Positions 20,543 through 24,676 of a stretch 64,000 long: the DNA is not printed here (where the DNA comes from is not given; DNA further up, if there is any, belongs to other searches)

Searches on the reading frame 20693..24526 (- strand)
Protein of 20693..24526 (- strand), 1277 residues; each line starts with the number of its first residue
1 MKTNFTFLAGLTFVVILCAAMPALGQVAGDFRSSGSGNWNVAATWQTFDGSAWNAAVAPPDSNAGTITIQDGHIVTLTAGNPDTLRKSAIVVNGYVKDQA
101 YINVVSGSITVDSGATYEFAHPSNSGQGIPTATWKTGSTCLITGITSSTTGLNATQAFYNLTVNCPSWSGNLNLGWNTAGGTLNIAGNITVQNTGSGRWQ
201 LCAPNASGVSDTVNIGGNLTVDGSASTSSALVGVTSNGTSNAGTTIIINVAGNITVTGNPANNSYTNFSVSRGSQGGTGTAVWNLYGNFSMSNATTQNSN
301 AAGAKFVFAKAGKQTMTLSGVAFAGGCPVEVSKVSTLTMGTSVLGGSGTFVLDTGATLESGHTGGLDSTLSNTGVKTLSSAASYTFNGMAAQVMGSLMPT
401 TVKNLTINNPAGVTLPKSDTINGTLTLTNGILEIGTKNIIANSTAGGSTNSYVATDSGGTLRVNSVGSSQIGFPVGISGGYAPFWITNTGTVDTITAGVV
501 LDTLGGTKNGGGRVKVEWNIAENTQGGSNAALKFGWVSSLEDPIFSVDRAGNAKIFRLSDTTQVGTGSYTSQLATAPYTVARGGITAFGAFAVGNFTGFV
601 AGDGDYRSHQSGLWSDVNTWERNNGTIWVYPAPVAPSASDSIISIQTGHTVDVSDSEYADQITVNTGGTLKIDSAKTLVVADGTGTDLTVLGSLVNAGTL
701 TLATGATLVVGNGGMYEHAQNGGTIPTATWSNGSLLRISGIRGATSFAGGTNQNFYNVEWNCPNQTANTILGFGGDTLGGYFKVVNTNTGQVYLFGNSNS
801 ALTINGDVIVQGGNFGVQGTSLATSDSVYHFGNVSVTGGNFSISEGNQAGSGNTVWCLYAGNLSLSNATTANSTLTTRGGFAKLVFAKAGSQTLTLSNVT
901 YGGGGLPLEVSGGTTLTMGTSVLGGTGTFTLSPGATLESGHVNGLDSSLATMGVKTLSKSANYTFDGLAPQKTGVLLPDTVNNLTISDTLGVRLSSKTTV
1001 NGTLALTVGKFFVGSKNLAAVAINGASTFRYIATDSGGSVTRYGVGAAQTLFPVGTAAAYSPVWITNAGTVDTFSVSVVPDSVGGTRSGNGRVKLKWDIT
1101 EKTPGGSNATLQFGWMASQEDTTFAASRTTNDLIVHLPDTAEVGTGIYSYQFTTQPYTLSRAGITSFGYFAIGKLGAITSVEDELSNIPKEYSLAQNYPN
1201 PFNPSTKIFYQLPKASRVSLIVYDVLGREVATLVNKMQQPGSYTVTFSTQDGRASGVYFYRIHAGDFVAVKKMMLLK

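Call 8: search_protein_families(library=pfam, proteins=[window:20693-24526:-])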
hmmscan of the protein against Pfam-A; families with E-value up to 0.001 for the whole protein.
window:20693-24526:- (1277 aa): 1 family
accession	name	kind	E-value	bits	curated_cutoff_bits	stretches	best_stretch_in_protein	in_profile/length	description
PF18962.6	Por_Secre_tail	-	1.8e-06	28.6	27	1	1198-1274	2-74/75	Secretion system C-terminal sorting domain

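Call 43: search_protein_families(library=ncbifam, proteins=[window:20693-24526:-])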
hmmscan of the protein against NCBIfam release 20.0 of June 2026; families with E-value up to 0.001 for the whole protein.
window:20693-24526:- (1277 aa): 2 families
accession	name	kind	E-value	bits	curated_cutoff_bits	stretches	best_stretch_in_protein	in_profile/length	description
TIGR04183.1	Por_Secre_tail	domain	4.7e-10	39.3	23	1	1198-1274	2-70/72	T9SS type A sorting domain-containing protein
NF052323.1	T9SSA_dep_M6i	equivalog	3.4e-05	22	600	1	1195-1264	958-1026/1043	T9SS-dependent M6-like inactivated metalloprotease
